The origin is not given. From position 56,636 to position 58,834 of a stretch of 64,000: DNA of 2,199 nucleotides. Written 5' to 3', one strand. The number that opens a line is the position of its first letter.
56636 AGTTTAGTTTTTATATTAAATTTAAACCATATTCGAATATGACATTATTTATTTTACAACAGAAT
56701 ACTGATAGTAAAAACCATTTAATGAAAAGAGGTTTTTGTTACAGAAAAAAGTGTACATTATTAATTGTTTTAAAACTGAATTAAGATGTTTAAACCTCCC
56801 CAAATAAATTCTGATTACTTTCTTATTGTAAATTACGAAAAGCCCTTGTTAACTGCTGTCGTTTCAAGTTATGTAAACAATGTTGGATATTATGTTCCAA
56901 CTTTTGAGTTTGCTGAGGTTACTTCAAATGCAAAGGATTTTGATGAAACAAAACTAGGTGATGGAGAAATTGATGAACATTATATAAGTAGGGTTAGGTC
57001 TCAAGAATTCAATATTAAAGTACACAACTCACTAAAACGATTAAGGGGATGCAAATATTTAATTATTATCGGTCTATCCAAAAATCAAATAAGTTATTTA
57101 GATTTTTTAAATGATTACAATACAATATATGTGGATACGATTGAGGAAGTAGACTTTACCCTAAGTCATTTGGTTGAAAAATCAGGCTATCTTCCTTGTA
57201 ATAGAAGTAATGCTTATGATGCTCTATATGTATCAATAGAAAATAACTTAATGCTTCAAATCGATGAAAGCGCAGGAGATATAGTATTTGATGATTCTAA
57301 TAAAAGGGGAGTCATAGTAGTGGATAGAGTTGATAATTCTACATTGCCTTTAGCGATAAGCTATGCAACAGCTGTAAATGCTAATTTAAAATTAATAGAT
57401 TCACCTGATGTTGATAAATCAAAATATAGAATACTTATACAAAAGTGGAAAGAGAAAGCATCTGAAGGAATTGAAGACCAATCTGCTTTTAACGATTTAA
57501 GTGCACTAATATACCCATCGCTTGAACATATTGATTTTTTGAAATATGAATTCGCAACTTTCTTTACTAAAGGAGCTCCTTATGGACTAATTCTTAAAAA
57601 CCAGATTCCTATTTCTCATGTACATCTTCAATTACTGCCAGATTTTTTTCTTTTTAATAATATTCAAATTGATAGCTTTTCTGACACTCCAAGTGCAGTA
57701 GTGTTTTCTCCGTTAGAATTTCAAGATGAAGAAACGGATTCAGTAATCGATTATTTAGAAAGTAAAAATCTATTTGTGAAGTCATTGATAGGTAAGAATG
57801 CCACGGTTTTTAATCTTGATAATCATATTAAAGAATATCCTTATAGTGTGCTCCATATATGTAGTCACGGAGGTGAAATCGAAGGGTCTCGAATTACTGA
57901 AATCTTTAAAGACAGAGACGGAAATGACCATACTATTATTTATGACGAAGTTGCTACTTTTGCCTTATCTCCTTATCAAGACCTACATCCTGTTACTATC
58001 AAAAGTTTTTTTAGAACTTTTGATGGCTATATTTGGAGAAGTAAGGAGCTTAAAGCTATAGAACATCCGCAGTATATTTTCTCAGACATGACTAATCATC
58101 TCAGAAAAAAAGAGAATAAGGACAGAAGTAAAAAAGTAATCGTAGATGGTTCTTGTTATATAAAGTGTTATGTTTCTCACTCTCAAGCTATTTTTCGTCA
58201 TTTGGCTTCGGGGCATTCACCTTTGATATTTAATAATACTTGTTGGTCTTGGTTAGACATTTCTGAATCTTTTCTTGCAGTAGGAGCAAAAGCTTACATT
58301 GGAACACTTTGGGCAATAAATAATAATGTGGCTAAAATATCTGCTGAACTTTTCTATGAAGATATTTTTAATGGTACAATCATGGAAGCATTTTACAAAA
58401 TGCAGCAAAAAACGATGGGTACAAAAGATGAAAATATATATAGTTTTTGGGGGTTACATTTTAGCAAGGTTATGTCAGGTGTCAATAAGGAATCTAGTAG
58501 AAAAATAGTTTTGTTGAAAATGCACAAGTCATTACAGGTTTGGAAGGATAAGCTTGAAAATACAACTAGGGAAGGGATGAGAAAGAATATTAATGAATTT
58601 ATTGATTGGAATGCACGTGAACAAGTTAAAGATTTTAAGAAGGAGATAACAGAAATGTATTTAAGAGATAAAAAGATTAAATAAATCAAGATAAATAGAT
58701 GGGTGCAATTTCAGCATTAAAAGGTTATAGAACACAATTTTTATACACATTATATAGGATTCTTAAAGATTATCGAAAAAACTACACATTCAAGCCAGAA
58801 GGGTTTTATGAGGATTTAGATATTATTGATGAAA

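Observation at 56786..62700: Two-gene candidate defence system: CHAT protease directly followed by a 1333-aa STAND NTPase with a possible nuclease-like N-terminus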

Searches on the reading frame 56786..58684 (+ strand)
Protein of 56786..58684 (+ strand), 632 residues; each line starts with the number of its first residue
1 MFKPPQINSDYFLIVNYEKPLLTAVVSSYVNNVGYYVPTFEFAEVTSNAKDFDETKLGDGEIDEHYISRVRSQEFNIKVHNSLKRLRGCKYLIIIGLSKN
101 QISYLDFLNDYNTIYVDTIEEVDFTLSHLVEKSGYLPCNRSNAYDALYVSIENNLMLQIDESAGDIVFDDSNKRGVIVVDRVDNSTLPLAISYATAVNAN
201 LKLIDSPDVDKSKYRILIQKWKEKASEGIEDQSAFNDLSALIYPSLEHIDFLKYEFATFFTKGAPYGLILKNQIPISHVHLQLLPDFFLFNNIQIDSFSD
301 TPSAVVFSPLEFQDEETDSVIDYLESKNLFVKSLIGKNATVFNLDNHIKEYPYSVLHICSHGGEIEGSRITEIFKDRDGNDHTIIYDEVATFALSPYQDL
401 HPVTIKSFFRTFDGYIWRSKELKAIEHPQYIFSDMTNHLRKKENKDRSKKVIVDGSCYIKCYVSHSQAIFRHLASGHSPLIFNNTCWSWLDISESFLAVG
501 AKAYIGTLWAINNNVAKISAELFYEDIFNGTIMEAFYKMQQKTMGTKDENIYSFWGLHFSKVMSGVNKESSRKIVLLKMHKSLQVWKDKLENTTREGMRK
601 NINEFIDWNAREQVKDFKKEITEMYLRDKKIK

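Call 7: search_protein_families(library=pfam, proteins=[window:56786-58684:+], max_evalue=1)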
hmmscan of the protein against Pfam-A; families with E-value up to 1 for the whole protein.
window:56786-58684:+ (632 aa): 2 families
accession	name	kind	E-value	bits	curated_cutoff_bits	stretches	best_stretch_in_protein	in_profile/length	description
PF12770.12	CHAT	-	9.8e-08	32.2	24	2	303-362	96-152/289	CHAT domain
PF17905.7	KH_GLD-3_4th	-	0.17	12.5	23.3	0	51-78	43-69/80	GLD-3 4th KH domain (aka KH5)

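Call 8: search_protein_families(library=padloc, proteins=[window:56786-58684:+], max_evalue=1)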
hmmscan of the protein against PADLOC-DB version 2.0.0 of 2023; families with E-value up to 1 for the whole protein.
window:56786-58684:+ (632 aa): 0 families

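Call 9: search_protein_families(library=ncbifam, proteins=[window:56786-58684:+], max_evalue=1)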
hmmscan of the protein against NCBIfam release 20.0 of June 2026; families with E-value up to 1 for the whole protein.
window:56786-58684:+ (632 aa): 0 families

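Call 14: search_solved_structures(query=window:56786-58684:+, max_evalue=10)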
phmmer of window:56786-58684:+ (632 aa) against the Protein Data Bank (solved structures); distinct sequences matched with E-value up to 10: 0.

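Call 16: find_homologous_proteins(query=window:56786-58684:+)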
Query window:56786-58684:+ (632 aa): 241 proteins with E <= 0.001 among 8000 candidates; the best 120 are listed.
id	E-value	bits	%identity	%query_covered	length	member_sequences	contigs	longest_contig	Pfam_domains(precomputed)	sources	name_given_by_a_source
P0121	0.0e+0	1438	100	100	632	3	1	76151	PF12770.13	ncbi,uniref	ncbi:hypothetical protein [Thalassobellus citreus]|uniref:hypothetical protein n=1 Tax=Thalassobellu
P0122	0.0e+0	1293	89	100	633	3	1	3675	PF12770.13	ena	-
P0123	0.0e+0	1273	87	100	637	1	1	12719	PF12770.13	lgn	-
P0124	0.0e+0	1247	85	100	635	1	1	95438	PF12770.13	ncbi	-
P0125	0.0e+0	1147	77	99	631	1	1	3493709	PF12770.13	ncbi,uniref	ncbi:hypothetical protein [Dokdonia sp. Asnod1-B02]|uniref:hypothetical protein n=1 Tax=Dokdonia sp.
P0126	1.9e-253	860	59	99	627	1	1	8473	PF12770.13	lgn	-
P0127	7.8e-205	700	76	63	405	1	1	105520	-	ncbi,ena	-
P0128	3.4e-199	681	50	98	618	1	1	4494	PF12770.13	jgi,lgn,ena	-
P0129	9.3e-197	673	50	98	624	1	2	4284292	PF12770.13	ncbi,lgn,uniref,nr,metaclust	ncbi:hypothetical protein [Flavobacterium reichenbachii]|uniref:CHAT domain-containing protein n=1 T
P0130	3.8e-196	671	49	98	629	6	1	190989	-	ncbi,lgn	-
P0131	6.6e-195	667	49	98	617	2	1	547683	-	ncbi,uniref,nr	ncbi:hypothetical protein KO494_02935 [Lacinutrix sp. C3R15]|uniref:hypothetical protein n=1 Tax=Fla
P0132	8.9e-195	667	49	98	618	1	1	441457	-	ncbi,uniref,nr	ncbi:hypothetical protein GCM10011531_14940 [Aquaticitalea lipolytica]|uniref:CHAT domain-containing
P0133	2.4e-192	659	49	99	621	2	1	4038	PF12770.13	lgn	-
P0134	6.6e-192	657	48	100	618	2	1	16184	-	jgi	jgi:hypothetical protein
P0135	2.4e-191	655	49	98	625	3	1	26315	PF12770.13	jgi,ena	-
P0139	3.9e-187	641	47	99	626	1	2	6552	PF12770.13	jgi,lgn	-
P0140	7.3e-186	637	48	98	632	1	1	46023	PF12770.13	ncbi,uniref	ncbi:hypothetical protein [Flavobacterium sp. LB1P71]|uniref:hypothetical protein n=1 Tax=Flavobacte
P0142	6.1e-185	634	48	99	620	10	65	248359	PF12770.13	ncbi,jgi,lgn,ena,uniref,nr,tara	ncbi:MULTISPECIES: hypothetical protein [Leeuwenhoekiella]|jgi:hypothetical protein|uniref:hypotheti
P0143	1.1e-184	633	48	98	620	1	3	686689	PF12770.13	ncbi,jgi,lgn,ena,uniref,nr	ncbi:hypothetical protein [uncultured Algibacter sp.]|uniref:hypothetical protein n=1 Tax=uncultured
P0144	3.1e-184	632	46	99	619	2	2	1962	PF12770.13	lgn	-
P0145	3.5e-183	628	47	98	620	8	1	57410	PF12770.13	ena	-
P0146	1.4e-182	626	47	99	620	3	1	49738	PF12770.13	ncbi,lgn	ncbi:MAG: hypothetical protein AAF600_01695 [Bacteroidota bacterium]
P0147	5.7e-182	624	47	98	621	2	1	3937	PF12770.13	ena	-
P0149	8.1e-182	624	48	98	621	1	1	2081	PF12770.13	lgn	-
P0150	3.0e-181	622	46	98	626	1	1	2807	PF12770.13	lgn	-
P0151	1.5e-178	613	46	99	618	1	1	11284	PF12770.13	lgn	-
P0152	7.7e-177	607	46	99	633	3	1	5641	PF12770.13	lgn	-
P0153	4.5e-174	598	46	97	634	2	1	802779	PF12770.13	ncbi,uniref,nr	ncbi:hypothetical protein [Flavobacterium terrae]|uniref:CHAT domain-containing protein n=1 Tax=Flav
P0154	2.2e-173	596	45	99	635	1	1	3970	PF12770.13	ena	-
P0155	4.1e-173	595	46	99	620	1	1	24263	PF12770.13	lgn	-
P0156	2.8e-172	592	47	93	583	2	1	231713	PF12770.13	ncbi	ncbi:hypothetical protein [Lacinutrix chionoecetis]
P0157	6.0e-172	591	46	100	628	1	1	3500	PF12770.13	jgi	-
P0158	7.9e-172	591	45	98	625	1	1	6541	PF12770.13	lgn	-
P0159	1.1e-171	590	45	99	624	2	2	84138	PF12770.13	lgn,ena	-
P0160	9.8e-171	587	44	98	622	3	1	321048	PF12770.13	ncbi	-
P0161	2.3e-170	586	44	99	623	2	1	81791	PF12770.13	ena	-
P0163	3.2e-169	582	43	99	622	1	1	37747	PF12770.13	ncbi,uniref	ncbi:hypothetical protein [Flavobacterium sp. XS2P39]|uniref:hypothetical protein n=1 Tax=Flavobacte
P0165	1.6e-167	577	44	98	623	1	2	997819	PF12770.13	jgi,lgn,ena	-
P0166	9.8e-165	567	43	99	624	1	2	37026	PF12770.13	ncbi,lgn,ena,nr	ncbi:MAG: hypothetical protein KAT48_08620 [Bacteroidales bacterium]|nr:hypothetical protein [Bacter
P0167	2.3e-164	566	43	97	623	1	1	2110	PF12770.13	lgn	-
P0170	1.7e-163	563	43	99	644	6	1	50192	PF12770.13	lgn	-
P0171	4.9e-163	562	44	99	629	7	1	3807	PF12770.13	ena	-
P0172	8.3e-163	561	45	98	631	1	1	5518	PF12770.13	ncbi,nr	ncbi:hypothetical protein KUL118_67450 [Tenacibaculum sp. KUL118]|nr:hypothetical protein KUL118_674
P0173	1.0e-162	561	43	98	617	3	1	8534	PF12770.13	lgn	-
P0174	1.6e-162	560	43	99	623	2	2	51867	PF12770.13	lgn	-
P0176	1.4e-160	554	42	99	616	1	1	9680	PF12770.13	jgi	jgi:hypothetical protein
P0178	1.2e-159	551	45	97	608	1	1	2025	PF12770.13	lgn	-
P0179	5.5e-159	548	42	98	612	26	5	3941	PF12770.13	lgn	-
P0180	4.4e-158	545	44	96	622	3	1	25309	PF12770.13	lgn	-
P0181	5.8e-157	542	42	97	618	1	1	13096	PF12770.13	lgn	-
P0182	5.0e-155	535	42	98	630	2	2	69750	PF12770.13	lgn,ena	-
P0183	6.2e-155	535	43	97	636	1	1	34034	PF12770.13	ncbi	-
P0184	9.2e-155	535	42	98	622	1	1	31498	PF12770.13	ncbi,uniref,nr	ncbi:CHAT domain-containing protein [Pontibacter harenae]|uniref:CHAT domain-containing protein n=1 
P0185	2.7e-154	533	43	99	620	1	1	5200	PF12770.13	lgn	-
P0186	4.2e-154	532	43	97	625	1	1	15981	PF12770.13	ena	-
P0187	1.5e-153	531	43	99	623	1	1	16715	PF12770.13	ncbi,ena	-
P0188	1.5e-153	530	42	98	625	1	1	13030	PF12770.13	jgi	jgi:hypothetical protein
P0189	5.8e-153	529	43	99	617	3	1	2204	PF12770.13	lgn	-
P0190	1.7e-152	527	42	99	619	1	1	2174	PF12770.13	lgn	-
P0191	7.5e-152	525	42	97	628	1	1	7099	PF12770.13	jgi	jgi:hypothetical protein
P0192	1.3e-151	524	41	96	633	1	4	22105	PF12770.13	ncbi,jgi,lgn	-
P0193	4.5e-150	519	42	97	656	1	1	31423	PF12770.13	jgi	jgi:hypothetical protein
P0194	6.1e-150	519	42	93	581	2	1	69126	PF12770.13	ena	-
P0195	6.5e-150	518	40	98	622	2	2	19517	PF12770.13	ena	-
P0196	1.6e-149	517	42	100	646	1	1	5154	PF12770.13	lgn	-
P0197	2.5e-149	517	41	100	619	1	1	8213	PF12770.13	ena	-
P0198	6.1e-149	515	41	98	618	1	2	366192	PF12770.13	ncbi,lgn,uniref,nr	ncbi:hypothetical protein [Flavobacterium subsaxonicum]|uniref:CHAT domain-containing protein n=1 Ta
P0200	4.7e-148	512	42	100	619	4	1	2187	PF12770.13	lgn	-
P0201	1.4e-147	511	41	97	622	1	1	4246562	PF12770.13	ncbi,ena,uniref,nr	ncbi:hypothetical protein [uncultured Bacteroides sp.]|uniref:hypothetical protein n=1 Tax=unculture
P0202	2.2e-147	510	41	98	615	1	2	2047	PF12770.13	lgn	-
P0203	1.5e-146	507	41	96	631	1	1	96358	PF12770.13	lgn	-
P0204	2.2e-146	507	42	98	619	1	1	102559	PF12770.13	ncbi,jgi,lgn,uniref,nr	ncbi:hypothetical protein [Chryseobacterium sp.]|uniref:hypothetical protein n=1 Tax=Chryseobacteriu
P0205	3.4e-146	506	40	97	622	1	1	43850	PF12770.13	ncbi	-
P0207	4.6e-145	502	40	97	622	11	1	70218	PF12770.13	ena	-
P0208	5.4e-144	499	41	99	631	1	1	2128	PF12770.13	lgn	-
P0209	5.8e-144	499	41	97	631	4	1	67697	PF12770.13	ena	-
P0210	7.0e-144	499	42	97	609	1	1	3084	PF12770.13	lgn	-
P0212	3.9e-142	493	41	99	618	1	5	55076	PF12770.13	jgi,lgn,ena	-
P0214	9.3e-142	492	42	96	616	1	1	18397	PF12770.13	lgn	-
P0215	1.2e-141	491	41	98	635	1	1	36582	PF12770.13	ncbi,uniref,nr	ncbi:hypothetical protein [Emticicia fluvialis]|uniref:hypothetical protein n=1 Tax=Emticicia fluvia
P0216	2.5e-141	490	40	97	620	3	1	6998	PF12770.13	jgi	jgi:hypothetical protein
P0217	4.1e-141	489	41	99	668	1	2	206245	PF12770.13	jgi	jgi:hypothetical protein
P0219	5.3e-141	489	40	98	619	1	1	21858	PF12770.13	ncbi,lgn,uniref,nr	ncbi:hypothetical protein [Flavilitoribacter nigricans]|uniref:CHAT domain-containing protein n=1 Ta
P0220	8.7e-141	488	40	98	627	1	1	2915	PF12770.13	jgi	jgi:hypothetical protein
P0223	2.3e-140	487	40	99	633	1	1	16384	PF12770.13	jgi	jgi:hypothetical protein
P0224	2.1e-139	484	42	97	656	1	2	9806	PF12770.13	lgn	-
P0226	7.0e-139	482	39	100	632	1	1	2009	PF12770.13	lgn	-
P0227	9.5e-139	482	39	99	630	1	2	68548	PF12770.13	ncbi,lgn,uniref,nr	ncbi:CHAT domain-containing protein [Hymenobacter artigasi]|uniref:CHAT domain-containing protein n=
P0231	4.5e-138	479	41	94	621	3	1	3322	PF12770.13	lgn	-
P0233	3.9e-137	476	40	96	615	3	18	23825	PF12770.13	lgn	-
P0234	7.6e-137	475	39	99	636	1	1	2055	PF12770.13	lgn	-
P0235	8.2e-137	475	40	99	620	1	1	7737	PF12770.13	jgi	jgi:hypothetical protein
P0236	1.2e-136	475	40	98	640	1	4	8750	PF12770.13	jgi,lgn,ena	-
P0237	1.2e-136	475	42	96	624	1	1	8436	PF12770.13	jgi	jgi:hypothetical protein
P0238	1.3e-136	475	41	88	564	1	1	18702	PF12770.13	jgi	jgi:hypothetical protein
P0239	2.9e-136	473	40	97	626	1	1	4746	PF12770.13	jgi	jgi:hypothetical protein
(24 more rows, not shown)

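Call 19: find_related_loci(query=A1, collection=genome_contigs, flank=10000)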
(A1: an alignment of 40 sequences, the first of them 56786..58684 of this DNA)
Query A1 (632 aa) in genome_contigs; peptide patterns used: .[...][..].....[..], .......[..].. (x = any residue, [..] = any of these).
158 stretches matched a pattern; 83 encode a relative of the query (tblastn E <= 1e-3); the best 80 are kept; 79 distinct loci.
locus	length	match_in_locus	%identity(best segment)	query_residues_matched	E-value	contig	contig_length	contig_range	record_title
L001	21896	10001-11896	89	1-632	0e+0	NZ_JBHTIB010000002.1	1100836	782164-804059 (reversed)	Mariniflexile aquimaris strain CCUG 60529 GCM70027553_30, whole genome shotgun sequence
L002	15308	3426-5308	75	4-632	0e+0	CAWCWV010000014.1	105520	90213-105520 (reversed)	MAG: uncultured Flavobacteriaceae bacterium isolate MFD03250.bin.1.53 genome assembly, contig: contig_3187, whole genome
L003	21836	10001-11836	50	3-624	0e+0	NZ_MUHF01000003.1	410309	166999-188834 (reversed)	Flavobacterium reichenbachii strain DSM 21791 43417_contig_3, whole genome shotgun sequence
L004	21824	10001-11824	49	2-620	0e+0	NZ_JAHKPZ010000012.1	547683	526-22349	Lacinutrix sp. C3R15 C3R15_C3R15_contig_6, whole genome shotgun sequence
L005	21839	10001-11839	49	1-624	0e+0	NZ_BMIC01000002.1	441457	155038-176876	Aquaticitalea lipolytica strain CGMCC 1.15295 sequence02, whole genome shotgun sequence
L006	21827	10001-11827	49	4-621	0e+0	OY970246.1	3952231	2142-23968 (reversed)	MAG: uncultured Flavobacteriaceae bacterium isolate MFD03250.bin.c.2 genome assembly, chromosome: 1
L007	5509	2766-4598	48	2-621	0e+0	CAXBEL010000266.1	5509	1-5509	MAG TPA_asm: uncultured Flavobacteriaceae bacterium isolate ERR2762102_binner13_Refined_30 genome assembly, contig: ERZ3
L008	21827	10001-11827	48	4-621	0e+0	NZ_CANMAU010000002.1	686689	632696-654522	Uncultured Algibacter sp. isolate 4-491.fasta NODE_2, whole genome shotgun sequence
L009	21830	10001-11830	47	2-621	0e+0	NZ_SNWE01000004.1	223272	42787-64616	Salegentibacter sp. 24 Ga0227226_104, whole genome shotgun sequence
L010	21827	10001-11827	47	4-621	0e+0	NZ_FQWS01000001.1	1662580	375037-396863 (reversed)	Winogradskyella jejuensis strain DSM 25330, whole genome shotgun sequence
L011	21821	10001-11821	46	5-617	1e-180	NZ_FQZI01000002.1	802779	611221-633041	Flavobacterium terrae strain DSM 18829, whole genome shotgun sequence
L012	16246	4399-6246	43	3-629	4e-175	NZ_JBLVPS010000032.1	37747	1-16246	Flavobacterium sp. XS2P39 L28_32, whole genome shotgun sequence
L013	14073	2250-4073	44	5-620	1e-173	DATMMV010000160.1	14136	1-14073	MAG TPA_asm: Bacteroidia bacterium isolate SMAG_U12833 k141_3407793, whole genome shotgun sequence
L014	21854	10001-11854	43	3-632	2e-170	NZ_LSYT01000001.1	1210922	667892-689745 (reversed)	Flavobacterium chilense strain LMG 26360 contig01, whole genome shotgun sequence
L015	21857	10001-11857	43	5-629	2e-169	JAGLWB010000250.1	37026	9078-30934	MAG: Bacteroidales bacterium isolate RS_12_1 ZL285.bin.1.fa_250, whole genome shotgun sequence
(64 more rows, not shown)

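Call 38: find_encoding_contigs(protein=P0126, flank=6000, max_places=2)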
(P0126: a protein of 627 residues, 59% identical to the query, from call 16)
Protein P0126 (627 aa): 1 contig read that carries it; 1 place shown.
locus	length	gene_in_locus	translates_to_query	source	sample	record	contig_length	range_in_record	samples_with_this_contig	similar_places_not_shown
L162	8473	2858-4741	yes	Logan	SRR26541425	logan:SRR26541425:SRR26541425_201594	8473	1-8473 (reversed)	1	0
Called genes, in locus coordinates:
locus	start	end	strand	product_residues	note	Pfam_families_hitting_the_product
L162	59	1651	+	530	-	PF02534:T4SS-DNA_transf, PF10412:TrwB_AAD_bind, PF12696:TraG-D_C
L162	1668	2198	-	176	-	-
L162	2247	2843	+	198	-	-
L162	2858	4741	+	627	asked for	PF12770:CHAT (faint)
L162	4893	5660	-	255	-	PF01381:HTH_3, PF12844:HTH_19 (weak), PF13560:HTH_31 (weak), PF00717:Peptidase_S24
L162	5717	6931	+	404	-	PF00817:IMS, PF11799:IMS_C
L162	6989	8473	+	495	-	?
